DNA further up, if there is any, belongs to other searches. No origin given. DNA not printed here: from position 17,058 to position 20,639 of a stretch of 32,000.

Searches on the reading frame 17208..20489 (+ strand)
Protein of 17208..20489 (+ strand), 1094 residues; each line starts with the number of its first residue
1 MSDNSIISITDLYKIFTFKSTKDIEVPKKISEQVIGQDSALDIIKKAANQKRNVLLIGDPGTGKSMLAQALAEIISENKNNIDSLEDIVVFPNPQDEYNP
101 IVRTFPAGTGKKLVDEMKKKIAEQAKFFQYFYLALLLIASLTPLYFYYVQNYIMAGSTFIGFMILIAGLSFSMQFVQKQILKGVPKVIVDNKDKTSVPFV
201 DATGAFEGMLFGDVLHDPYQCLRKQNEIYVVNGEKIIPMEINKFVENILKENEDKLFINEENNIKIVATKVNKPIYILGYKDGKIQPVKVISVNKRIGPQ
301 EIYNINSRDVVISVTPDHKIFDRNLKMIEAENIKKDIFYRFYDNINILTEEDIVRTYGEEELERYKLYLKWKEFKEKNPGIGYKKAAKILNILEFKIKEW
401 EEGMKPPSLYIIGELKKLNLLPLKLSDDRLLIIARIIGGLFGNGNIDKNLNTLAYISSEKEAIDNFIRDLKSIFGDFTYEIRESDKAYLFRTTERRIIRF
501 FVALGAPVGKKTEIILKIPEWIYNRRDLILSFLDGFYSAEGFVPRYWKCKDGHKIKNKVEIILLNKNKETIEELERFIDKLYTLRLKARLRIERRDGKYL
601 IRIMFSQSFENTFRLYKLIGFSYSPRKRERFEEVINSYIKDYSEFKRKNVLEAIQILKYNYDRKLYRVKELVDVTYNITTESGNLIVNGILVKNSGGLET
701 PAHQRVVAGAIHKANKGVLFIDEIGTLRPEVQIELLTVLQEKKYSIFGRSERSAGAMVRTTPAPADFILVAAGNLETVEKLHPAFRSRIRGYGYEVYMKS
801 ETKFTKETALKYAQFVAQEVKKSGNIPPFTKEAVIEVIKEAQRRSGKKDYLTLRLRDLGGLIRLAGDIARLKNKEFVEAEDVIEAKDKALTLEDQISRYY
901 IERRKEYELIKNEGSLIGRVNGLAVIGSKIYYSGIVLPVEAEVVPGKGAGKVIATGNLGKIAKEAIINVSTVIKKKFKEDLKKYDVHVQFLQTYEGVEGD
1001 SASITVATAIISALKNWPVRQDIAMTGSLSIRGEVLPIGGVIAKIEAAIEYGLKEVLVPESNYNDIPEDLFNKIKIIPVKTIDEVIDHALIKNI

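Call 79: search_protein_families(library=pfam, proteins=[window:17208-20489:+], max_evalue=0.00001)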
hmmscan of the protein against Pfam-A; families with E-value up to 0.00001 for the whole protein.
window:17208-20489:+ (1094 aa): 10 families
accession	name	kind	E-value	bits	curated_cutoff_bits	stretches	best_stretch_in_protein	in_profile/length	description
PF05362.19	Lon_C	-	3.9e-38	131.5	21.1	1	895-1091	6-204/205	Lon protease (S16) C-terminal proteolytic domain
PF00158.32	Sigma54_activat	-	2.4e-17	63.6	20.2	1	678-752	58-130/168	Sigma-54 interaction domain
PF01078.27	Mg_chelatase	-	2e-13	50.6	20.3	1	32-80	3-51/207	Magnesium chelatase, subunit ChlI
PF07728.20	AAA_5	-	2.1e-13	50.9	22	1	704-788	65-138/139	AAA domain (dynein-related subfamily)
PF00004.35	AAA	-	8.2e-09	36.4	21.2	0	54-76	1-23/131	ATPase family associated with various cellular activities (AAA)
PF20436.4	LonB_AAA-LID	-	2.9e-08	34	22.4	1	828-886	1-59/65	Archaeal LonB, AAA+ ATPase LID domain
PF14532.12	Sigma54_activ_2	-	1.7e-07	32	25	0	44-78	14-48/138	Sigma-54 interaction domain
PF13541.12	ChlI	-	3.6e-07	30.6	27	1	947-1062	7-121/121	Subunit ChlI of Mg-chelatase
PF00493.29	MCM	-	1.1e-06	28.4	23.3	0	46-78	52-84/224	MCM P-loop domain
PF20030.5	bpMoxR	-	2.7e-06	27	27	0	26-77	6-57/205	MoxR domain in the MoxR-vWA-beta-propeller ternary systems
